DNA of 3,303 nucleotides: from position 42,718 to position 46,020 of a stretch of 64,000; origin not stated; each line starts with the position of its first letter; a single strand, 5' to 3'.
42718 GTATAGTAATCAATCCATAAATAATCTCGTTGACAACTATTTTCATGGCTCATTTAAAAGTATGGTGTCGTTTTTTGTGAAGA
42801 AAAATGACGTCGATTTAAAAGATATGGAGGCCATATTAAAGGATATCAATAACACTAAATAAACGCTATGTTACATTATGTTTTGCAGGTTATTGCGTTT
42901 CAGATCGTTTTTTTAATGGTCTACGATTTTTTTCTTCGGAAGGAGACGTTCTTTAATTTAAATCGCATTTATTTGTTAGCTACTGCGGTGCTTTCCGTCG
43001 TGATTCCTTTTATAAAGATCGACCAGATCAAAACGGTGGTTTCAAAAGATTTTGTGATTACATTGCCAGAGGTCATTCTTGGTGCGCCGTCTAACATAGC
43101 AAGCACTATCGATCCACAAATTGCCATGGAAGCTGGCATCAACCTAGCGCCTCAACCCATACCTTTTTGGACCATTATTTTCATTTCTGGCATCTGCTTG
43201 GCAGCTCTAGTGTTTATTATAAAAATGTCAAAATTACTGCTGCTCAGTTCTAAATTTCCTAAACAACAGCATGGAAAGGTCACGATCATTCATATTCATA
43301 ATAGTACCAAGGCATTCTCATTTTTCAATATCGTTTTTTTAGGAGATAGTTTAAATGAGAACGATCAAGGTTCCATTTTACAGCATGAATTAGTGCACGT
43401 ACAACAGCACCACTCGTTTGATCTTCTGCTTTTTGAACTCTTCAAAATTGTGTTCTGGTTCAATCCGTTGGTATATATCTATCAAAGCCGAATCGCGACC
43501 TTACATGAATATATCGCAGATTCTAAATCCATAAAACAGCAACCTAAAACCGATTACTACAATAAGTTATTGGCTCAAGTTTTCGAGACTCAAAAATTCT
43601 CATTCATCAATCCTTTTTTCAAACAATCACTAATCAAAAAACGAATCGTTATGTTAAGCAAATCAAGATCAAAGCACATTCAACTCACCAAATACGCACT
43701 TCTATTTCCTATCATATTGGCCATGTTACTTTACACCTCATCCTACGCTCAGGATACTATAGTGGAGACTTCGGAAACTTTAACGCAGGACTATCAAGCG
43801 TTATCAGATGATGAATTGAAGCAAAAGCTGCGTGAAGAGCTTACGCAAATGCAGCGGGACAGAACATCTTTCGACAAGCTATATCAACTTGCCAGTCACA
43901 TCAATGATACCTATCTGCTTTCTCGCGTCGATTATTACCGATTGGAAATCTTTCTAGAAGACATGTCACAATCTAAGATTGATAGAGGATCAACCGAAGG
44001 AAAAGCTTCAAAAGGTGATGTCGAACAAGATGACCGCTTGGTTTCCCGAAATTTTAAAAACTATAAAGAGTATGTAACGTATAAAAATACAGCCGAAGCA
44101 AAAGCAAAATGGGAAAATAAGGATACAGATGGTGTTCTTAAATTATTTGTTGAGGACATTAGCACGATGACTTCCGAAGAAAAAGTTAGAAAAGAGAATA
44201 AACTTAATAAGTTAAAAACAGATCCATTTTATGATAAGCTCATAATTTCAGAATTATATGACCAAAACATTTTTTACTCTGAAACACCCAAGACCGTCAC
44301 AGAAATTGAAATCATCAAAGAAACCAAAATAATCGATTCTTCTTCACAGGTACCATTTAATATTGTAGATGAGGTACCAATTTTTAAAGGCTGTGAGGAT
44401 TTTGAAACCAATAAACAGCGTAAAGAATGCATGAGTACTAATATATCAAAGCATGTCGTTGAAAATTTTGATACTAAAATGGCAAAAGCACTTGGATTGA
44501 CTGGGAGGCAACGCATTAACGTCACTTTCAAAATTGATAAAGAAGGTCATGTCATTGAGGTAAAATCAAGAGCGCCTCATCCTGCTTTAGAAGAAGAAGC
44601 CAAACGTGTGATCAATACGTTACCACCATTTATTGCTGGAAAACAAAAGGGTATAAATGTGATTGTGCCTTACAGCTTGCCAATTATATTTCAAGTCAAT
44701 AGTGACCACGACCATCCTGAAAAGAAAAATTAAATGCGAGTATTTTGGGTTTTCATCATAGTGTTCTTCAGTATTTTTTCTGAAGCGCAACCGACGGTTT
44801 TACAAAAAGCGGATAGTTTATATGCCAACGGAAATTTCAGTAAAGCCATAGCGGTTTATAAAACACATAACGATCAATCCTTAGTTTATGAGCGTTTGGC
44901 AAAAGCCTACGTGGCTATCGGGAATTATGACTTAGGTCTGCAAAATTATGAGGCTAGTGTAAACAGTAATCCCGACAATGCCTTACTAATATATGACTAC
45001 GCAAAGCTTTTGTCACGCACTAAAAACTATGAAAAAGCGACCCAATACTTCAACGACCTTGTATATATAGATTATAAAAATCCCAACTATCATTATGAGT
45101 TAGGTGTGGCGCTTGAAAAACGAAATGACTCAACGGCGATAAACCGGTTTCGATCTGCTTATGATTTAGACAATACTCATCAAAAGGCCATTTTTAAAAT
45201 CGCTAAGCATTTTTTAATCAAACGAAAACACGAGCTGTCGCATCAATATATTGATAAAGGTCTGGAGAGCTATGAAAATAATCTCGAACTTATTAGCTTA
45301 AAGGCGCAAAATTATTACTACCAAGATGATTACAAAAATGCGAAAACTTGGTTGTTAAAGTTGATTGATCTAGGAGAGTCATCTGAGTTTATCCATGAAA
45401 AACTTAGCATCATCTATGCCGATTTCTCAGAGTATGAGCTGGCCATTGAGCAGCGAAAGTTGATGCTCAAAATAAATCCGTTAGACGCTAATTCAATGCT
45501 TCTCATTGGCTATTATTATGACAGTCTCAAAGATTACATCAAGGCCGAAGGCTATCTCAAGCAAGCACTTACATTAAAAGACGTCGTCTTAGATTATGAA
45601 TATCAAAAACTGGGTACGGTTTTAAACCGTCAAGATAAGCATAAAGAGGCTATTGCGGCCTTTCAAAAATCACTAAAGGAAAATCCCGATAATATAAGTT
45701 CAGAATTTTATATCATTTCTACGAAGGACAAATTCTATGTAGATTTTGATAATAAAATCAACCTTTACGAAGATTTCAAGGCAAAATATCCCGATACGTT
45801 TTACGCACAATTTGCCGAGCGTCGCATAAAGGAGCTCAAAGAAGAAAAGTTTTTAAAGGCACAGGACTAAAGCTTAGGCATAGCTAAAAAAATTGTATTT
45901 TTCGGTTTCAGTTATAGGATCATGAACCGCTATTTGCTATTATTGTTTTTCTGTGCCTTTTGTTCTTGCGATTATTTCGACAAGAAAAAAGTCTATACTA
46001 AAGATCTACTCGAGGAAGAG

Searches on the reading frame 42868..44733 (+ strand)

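Call 8: search_protein_families(library=pfam, proteins=[window:42868-44733:+])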
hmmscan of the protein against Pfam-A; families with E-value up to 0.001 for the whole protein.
window:42868-44733:+ (621 aa): 2 families
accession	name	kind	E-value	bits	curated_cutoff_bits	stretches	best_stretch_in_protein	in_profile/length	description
PF05569.17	Peptidase_M56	-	1.1e-12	48.2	31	1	161-263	187-296/296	BlaR1 peptidase M56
PF03544.19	TonB_C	-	3.4e-06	27.8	24.6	1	537-609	7-78/79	Gram-negative bacterial TonB protein C-terminal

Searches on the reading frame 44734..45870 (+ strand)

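Call 8: search_protein_families(library=pfam, proteins=[window:44734-45870:+])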
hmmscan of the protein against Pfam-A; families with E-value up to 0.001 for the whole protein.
window:44734-45870:+ (378 aa): 16 families
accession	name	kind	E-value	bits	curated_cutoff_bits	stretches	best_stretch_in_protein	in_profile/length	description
PF07719.23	TPR_2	-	2.2e-16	59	27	0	290-320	4-34/34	Tetratricopeptide repeat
PF13428.12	TPR_14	-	2.6e-15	55.8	23.5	0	52-92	4-44/44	Tetratricopeptide repeat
PF13432.12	TPR_16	-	8.6e-15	55.3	32.7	1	54-112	2-60/65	Tetratricopeptide repeat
PF13181.12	TPR_8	-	1.5e-14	53.2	25.7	0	290-320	4-34/34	Tetratricopeptide repeat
PF14559.12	TPR_19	-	8.3e-14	52.1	25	1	63-120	5-62/68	Tetratricopeptide repeat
PF13424.12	TPR_12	-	7.9e-13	48.8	30.1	0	50-108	4-70/77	Tetratricopeptide repeat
PF23914.1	TPR_CcmH_CycH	-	1e-11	45.4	42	1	125-206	59-143/158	Cytochrome c-type biogenesis protein H TPR domain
PF00515.34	TPR_1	-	4.3e-11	42.6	27.8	1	290-320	4-34/34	Tetratricopeptide repeat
PF13174.12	TPR_6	-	4.1e-09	36.9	26.3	0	292-319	5-32/33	Tetratricopeptide repeat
PF13414.12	TPR_11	-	6.1e-08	32.7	26.8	0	98-129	9-40/42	TPR repeat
PF13431.12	TPR_17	-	8e-08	32.4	24.4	0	72-104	2-34/34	Tetratricopeptide repeat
PF12895.13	ANAPC3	-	1.1e-07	32.4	27.2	0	25-73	29-80/82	Anaphase-promoting complex, cyclosome, subunit 3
PF13374.12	TPR_10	-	6e-06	26.5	27.5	0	252-281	2-31/42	Tetratricopeptide repeat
PF24575.1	TPR_Slam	-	1.3e-05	26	35.2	0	37-106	33-104/104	Surface lipoprotein assembly modifier, N-terminal TPR repeats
PF14561.12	TPR_20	-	0.00027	21.7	25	0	69-112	8-51/90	Tetratricopeptide repeat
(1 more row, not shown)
